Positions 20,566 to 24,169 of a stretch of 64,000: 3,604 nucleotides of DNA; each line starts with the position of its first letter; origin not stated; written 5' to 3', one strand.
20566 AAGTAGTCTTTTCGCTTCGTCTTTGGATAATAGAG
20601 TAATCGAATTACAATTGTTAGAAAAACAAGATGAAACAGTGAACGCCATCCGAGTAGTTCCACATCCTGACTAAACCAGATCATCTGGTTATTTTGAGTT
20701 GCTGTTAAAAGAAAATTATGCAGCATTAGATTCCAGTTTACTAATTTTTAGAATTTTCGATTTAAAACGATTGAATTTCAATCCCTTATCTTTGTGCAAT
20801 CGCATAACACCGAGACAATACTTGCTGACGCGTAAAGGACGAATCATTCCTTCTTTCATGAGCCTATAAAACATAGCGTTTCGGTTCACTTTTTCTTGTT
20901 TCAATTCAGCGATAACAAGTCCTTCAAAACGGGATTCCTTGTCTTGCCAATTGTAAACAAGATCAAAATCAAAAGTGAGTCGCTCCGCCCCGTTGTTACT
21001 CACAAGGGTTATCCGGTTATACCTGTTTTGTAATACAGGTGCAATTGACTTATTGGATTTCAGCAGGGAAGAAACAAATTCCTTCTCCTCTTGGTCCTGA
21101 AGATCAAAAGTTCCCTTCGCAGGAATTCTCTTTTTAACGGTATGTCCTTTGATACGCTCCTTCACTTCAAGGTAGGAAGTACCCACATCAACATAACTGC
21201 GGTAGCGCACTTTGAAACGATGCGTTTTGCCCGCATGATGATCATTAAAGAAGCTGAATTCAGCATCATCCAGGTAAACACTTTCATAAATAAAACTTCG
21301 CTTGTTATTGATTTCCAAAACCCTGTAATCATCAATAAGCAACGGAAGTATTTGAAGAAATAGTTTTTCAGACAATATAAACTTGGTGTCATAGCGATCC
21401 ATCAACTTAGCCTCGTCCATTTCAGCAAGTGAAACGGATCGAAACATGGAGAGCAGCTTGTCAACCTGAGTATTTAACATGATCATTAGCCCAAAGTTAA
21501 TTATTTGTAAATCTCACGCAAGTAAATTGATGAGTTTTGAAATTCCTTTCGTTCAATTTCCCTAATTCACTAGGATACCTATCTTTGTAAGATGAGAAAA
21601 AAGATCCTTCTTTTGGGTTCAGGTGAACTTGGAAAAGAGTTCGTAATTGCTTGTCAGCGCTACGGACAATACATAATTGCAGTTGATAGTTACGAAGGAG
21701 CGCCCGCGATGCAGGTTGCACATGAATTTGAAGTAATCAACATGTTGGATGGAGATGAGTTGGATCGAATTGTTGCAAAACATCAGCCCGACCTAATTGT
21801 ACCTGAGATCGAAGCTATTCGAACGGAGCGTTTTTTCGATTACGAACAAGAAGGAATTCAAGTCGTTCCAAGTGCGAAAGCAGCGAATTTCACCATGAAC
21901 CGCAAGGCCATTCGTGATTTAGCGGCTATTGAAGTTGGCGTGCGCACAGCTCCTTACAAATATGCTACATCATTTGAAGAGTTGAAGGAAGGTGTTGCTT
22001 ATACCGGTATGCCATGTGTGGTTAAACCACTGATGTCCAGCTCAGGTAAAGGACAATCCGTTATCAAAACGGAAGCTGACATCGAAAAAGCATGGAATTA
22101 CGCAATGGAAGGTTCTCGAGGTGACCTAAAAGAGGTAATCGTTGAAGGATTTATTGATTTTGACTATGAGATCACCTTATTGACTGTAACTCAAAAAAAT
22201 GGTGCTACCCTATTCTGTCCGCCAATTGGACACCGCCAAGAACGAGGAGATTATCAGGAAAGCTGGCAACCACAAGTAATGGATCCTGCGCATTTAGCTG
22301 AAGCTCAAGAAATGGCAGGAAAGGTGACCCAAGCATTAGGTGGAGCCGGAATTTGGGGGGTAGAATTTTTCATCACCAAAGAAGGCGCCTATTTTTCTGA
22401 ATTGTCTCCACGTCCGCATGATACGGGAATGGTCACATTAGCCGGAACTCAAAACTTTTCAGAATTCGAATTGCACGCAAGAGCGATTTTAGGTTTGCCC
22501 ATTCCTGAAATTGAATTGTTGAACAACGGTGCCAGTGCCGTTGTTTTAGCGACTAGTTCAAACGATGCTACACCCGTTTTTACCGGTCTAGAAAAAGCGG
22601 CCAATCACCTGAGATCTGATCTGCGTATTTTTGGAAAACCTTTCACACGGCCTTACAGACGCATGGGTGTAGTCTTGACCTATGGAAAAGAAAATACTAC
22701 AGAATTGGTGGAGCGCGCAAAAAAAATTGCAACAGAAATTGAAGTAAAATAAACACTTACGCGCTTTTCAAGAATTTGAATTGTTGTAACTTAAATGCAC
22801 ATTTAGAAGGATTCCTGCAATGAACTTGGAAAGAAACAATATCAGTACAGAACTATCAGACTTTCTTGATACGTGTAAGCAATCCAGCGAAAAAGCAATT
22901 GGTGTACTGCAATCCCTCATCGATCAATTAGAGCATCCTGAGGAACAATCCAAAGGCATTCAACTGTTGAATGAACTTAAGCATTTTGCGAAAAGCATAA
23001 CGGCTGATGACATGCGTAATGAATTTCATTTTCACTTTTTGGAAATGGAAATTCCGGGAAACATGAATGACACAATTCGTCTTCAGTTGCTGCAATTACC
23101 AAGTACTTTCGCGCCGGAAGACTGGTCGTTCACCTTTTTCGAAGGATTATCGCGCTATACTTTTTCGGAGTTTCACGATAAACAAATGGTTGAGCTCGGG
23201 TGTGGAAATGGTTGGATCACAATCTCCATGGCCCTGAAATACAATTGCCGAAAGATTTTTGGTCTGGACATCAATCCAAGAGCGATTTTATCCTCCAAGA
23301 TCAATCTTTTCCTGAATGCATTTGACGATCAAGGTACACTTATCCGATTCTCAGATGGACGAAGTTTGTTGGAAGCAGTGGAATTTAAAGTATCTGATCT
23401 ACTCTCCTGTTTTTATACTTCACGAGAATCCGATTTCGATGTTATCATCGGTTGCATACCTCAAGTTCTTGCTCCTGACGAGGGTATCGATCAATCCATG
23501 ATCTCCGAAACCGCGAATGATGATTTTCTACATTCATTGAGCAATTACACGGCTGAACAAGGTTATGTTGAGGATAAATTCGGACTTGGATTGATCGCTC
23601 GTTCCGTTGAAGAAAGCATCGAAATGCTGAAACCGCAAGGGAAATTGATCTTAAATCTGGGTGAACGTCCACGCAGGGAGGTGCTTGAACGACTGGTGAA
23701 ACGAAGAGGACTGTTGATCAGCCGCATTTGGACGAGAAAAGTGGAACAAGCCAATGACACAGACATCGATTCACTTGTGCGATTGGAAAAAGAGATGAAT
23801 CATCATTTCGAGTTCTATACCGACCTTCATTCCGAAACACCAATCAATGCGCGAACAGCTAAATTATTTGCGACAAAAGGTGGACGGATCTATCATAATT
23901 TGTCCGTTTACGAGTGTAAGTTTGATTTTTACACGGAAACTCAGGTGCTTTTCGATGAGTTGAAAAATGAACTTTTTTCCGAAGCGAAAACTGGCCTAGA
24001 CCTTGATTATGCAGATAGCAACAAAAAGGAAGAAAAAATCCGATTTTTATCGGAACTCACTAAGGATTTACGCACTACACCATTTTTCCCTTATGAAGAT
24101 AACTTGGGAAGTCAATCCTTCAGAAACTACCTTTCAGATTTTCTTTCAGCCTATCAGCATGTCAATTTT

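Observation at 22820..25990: Full-length plant-type methionine S-methyltransferase (methyltransferase plus aminotransferase-like domain) in a bacterium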

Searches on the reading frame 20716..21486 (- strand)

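Call 3: search_protein_families(library=pfam, proteins=[window:20716-21486:-], max_evalue=0.01)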
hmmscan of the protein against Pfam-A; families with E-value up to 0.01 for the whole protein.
window:20716-21486:- (256 aa): 1 family
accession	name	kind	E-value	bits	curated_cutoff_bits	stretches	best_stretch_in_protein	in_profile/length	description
PF09359.15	VTC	-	3.4e-26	92.7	23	1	31-231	2-235/235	VTC domain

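Call 4: search_protein_families(library=ncbifam, proteins=[window:20716-21486:-], max_evalue=0.01)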
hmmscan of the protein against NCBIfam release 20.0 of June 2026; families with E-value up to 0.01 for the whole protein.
window:20716-21486:- (256 aa): 0 families

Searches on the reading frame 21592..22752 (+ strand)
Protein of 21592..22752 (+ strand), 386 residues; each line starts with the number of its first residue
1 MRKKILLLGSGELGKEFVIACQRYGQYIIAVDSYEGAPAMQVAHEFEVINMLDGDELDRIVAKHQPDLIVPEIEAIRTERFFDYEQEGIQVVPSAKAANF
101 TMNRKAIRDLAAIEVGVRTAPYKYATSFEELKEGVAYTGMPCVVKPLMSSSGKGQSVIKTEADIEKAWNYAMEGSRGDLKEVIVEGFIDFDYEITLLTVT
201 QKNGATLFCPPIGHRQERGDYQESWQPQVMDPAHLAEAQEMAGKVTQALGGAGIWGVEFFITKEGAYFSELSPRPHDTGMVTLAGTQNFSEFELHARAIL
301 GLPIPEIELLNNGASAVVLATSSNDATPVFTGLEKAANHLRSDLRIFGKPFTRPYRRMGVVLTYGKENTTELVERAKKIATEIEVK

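Call 3: search_protein_families(library=pfam, proteins=[window:21592-22752:+], max_evalue=0.01)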
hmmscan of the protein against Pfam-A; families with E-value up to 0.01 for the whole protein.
window:21592-22752:+ (386 aa): 8 families
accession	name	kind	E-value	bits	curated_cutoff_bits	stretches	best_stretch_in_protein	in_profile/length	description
PF02222.28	ATP-grasp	-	1.3e-54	185.1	27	1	113-292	4-179/179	ATP-grasp domain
PF21244.3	PurT_C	-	1.3e-13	50.6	26.7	1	313-383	1-68/68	PurT, C-terminal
PF07478.18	Dala_Dala_lig_C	-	2.7e-10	40.5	24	1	130-275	27-176/204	D-ala D-ala ligase C-terminus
PF22660.2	RS_preATP-grasp-like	-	2.2e-09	38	27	1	3-97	2-93/98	Ribonucleotide synthetase preATP-grasp domain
PF02786.22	CPSase_L_D2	-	8.5e-07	29.1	19.8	1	112-274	9-179/211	Carbamoyl-phosphate synthase L chain, ATP binding domain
PF01071.24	GARS_A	-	6.6e-06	26.5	27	1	114-205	12-105/194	Phosphoribosylglycinamide synthetase, ATP-grasp (A) domain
PF02655.19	ATP-grasp_3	-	1.9e-05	25.3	23.2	1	139-276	31-158/160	ATP-grasp domain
PF21360.3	PylC-like_N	-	0.0046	17.5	27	0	6-74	2-75/96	PylC-like, N-terminal domain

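Call 4: search_protein_families(library=ncbifam, proteins=[window:21592-22752:+], max_evalue=0.01)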
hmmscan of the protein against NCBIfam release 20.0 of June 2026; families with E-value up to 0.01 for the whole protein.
window:21592-22752:+ (386 aa): 37 families (the best 25 are shown)
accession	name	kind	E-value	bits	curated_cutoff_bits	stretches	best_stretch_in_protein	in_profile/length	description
NF006766.0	PRK09288.1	equivalog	3.7e-173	575.8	339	1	2-386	12-393/396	formate-dependent phosphoribosylglycinamide formyltransferase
TIGR01142.1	purT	equivalog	1.2e-157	524.7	502.15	1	4-386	1-380/380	phosphoribosylglycinamide formyltransferase 2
NF004679.0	PRK06019.1-5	equivalog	1.4e-52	178.8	326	1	3-381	3-367/376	5-(carboxyamino)imidazole ribonucleotide synthase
TIGR01161.1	purK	equivalog_domain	1.6e-50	172.4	318.4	1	5-365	2-353/362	5-(carboxyamino)imidazole ribonucleotide synthase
NF004675.0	PRK06019.1-1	equivalog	4.6e-46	157.3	375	1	3-375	10-366/375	5-(carboxyamino)imidazole ribonucleotide synthase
NF004676.0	PRK06019.1-2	equivalog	3.5e-45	154.6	387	1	3-364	11-356/363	5-(carboxyamino)imidazole ribonucleotide synthase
NF004677.0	PRK06019.1-3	equivalog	1.6e-38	132.6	441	1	7-385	16-386/389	5-(carboxyamino)imidazole ribonucleotide synthase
NF004680.0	PRK06019.1-6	equivalog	2.4e-30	105.6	327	1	5-381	20-393/405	5-(carboxyamino)imidazole ribonucleotide synthase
NF004678.0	PRK06019.1-4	equivalog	8.8e-24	84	444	1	114-312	89-279/355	5-(carboxyamino)imidazole ribonucleotide synthase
NF002527.0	PRK01966.1-3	equivalog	5e-13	48.9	310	1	93-275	108-298/332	D-alanine--D-alanine ligase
TIGR01205.1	D_ala_D_alaTIGR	subfamily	3.1e-12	46.1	245.65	1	94-276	97-288/318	D-alanine--D-alanine ligase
TIGR00877.1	purD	equivalog_domain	3.3e-12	45.9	288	1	4-205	2-207/425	phosphoribosylamine--glycine ligase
NF003671.0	PRK05294.1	equivalog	5.9e-12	44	599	2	95-278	658-841/1058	carbamoyl-phosphate synthase large subunit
NF009405.0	PRK12767.1-4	equivalog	3.6e-11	42.6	390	1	12-274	13-265/320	carbamoyl phosphate synthase-like protein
NF002378.0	PRK01372.1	subfamily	1.1e-08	34.2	243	1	97-269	94-265/305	D-alanine--D-alanine ligase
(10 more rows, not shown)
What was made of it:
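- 21592..22752 (+): Upstream purT (housekeeping gene, same strand, 67-nt gap). Context only. NCBIfam PRK09288/TIGR01142 (call 4).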

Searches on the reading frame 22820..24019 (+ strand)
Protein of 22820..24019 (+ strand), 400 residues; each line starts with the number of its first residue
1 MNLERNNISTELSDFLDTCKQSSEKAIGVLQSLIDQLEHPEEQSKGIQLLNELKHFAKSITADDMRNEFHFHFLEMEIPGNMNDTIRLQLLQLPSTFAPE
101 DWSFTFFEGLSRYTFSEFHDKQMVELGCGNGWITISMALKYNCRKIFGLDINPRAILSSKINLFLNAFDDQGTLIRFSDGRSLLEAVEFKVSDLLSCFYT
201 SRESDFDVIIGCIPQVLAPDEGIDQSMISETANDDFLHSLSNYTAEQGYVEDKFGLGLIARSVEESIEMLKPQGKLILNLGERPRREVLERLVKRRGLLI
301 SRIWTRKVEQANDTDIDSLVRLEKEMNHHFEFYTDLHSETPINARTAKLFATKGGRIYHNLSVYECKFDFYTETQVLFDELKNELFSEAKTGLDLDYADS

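Call 40: search_solved_structures(query=window:22820-24019:+, max_evalue=0.001, show_alignments=1)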
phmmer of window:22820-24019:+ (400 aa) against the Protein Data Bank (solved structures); distinct sequences matched with E-value up to 0.001: 7.
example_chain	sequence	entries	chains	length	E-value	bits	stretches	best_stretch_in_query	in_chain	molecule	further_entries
7vvv_A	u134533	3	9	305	2.9e-07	33.1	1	97-363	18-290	SAM-dependent methyltransferase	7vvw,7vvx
5u4t_A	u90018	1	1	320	0.00014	24.2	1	123-190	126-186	Putative gentamicin methyltransferase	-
5u18_A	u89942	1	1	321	0.00015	24.2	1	123-190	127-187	N-3'' methyltransferase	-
5tyq_A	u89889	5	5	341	0.00016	24.1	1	123-190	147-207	Putative gentamicin methyltransferase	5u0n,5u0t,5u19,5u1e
5u1i_A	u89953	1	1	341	0.00016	24.1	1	123-190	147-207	Putative gentamicin methyltransferase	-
1f38_A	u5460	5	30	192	0.00023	23.5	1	123-181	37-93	PRECORRIN-8W DECARBOXYLASE | Precorrin-6y methyltransferase/putative decarboxylase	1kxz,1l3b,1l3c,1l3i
6dnz_A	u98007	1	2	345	0.00089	21.6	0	117-212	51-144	Arginine N-methyltransferase, putative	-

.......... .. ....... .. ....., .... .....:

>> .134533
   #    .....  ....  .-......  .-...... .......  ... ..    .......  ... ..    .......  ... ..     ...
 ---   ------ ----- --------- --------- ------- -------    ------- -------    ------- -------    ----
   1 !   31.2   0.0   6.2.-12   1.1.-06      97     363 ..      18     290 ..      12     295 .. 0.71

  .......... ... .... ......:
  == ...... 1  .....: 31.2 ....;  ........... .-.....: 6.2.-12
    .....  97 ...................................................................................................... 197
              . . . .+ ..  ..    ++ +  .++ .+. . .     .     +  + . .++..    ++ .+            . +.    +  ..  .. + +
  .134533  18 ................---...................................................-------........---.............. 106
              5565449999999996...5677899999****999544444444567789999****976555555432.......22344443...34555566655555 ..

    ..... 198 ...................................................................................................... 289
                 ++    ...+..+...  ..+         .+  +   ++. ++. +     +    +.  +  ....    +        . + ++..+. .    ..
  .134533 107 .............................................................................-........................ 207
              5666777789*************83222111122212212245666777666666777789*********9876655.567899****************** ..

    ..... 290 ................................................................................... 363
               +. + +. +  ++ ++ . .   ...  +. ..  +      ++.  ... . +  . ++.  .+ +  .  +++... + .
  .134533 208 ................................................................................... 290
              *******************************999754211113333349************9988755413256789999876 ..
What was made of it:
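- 23072..23929 (+): SAM-dependent methyltransferase domain of MmtN type (aa 85-370). phmmer best solved relative is MmtN 7vvv, E 2.9e-7 (call 40).
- On Group III methionine S-methyltransferase (plant MMT and bacterial plant-like MMT): Best solved relative by sequence is MmtN 7vvv, E 2.9e-7 (call 40). In the pairwise HMMER alignment E127 falls on A218, R132 in a gapped loop, and E250 next to an insertion (call 40).
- Checked: Generic methyltransferases match only the SAM motif (call 40).
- The Met-binding residues of MmtN (E127, R132, E250) have no clear equivalents in the pairwise alignment (call 40). The Met-contacting residues E127, R132 and E250 of MmtN are not visibly conserved (call 40).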

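Call 95: predict_structure(alignment_id=A3)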
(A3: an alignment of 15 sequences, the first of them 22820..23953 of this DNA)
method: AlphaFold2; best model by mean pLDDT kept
length: 378 residues; sequences in the alignment: 15
mean_pLDDT: 88.4   pTM: 0.89
mean pLDDT of the five models: 88.4, 87.9, 87.6, 87.5, 85.6
residues with pLDDT >= 90: 258; 70-90: 92; 50-70: 14; < 50: 14
segments of 3 or more residues with pLDDT < 50: 1-7, 372-378
pLDDT, mean of each block of 10 residues (from residue 1): 44 95 95 95 93 94 95 93 87 89 91 94 94 96 96 96 96 93 97 87 82 75 78 87 73 85 92 93 90 92 94 84 89 93 94 93 91 45
secondary structure, 60 per line:
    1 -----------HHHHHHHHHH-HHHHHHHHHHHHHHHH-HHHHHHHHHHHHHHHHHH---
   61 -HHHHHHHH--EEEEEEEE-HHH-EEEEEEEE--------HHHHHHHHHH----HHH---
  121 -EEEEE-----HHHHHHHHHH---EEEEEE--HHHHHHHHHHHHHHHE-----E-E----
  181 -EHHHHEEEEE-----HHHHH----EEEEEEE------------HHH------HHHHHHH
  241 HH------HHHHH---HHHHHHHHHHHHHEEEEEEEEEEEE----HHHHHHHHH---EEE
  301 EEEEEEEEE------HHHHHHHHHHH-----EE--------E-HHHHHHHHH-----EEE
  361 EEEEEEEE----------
elements in order: H12-21 H23-38 H40-57 H62-69 E72-79 E85-92 H101-110 E122-126 H132-141 E145-150 H153-167 H183-186 E187-191 H197-201 E206-212 H234-242 H249-253 H257-269 E270-281 H286-294 E298-309 H316-326 H344-352 E358-368

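Call 97: fold_search(model_id=the predicted structure, library=pdb)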
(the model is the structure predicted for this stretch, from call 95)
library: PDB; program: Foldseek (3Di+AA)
matches with E <= 10: 1908; with E <= 0.001: 850
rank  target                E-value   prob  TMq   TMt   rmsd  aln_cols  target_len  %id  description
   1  7vvw_A                3.0e-16  1.00  0.53  0.73   5.5       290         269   22  MmtN-SAM complex (released 2022-04-20)
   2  7vvx_A                1.1e-15  1.00  0.54  0.77   4.6       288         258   22  MmtN-SAH-Met complex (released 2022-04-20)
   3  7vvv_A                1.1e-15  1.00  0.54  0.71   5.4       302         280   22  Crystal structure of MmtN (released 2022-04-20)
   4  7vvv_C                1.1e-15  1.00  0.54  0.72   6.1       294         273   23  Crystal structure of MmtN (released 2022-04-20)
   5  7vvx_C                1.1e-15  1.00  0.55  0.72   5.4       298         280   22  MmtN-SAH-Met complex (released 2022-04-20)
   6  7vvx_B                1.3e-15  1.00  0.55  0.72   5.4       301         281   22  MmtN-SAH-Met complex (released 2022-04-20)
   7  7vvw_C                2.0e-15  1.00  0.52  0.69   6.0       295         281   22  MmtN-SAM complex (released 2022-04-20)
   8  7vvw_B                3.6e-15  1.00  0.56  0.78   4.5       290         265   22  MmtN-SAM complex (released 2022-04-20)
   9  7vvv_B                4.5e-15  1.00  0.54  0.77   4.4       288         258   22  Crystal structure of MmtN (released 2022-04-20)
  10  2b3t_A                4.4e-10  1.00  0.41  0.55  11.1       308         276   17  Structure of complex between E. coli translation termination factor RF1 and the PrmC methyltransferase (released 2006-01-24)
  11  9fl4_A                7.0e-10  1.00  0.43  0.79   4.1       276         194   14  compound 5b bound KMT9 crystal structure (released 2025-06-18)
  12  7rc5                  1.2e-09  1.00  0.41  0.41  13.2       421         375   15  Aeronamide N-methyltransferase, AerE (N231A) (released 2022-03-30)
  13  6kmr_B                1.5e-09  1.00  0.42  0.78   5.0       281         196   14  Crystal structure of human N6amt1-Trm112 in complex with SAM (space group P6122) (released 2019-09-18)
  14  6k0x_A                3.7e-09  1.00  0.43  0.80   3.8       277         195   14  Structure of N6AMT1-TRMT112 Complex with SAM (released 2019-06-05)
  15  6ped_A                5.9e-09  1.00  0.42  0.78   4.4       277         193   14  Crystal structure of HEMK2-TRMT112 complex (released 2019-07-03)
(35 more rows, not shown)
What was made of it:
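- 23072..23929 (+): Foldseek top nine hits are all MmtN (call 97).
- On Group III methionine S-methyltransferase (plant MMT and bacterial plant-like MMT): Foldseek top nine hits are MmtN (call 97).
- Checked: In a fold search the top nine hits are all MmtN chains (E 3e-16 to 4.5e-15, against 4e-10 for the next protein; call 97).
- The N-domain is closest to MmtN by sequence and fold (calls 40, 97).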
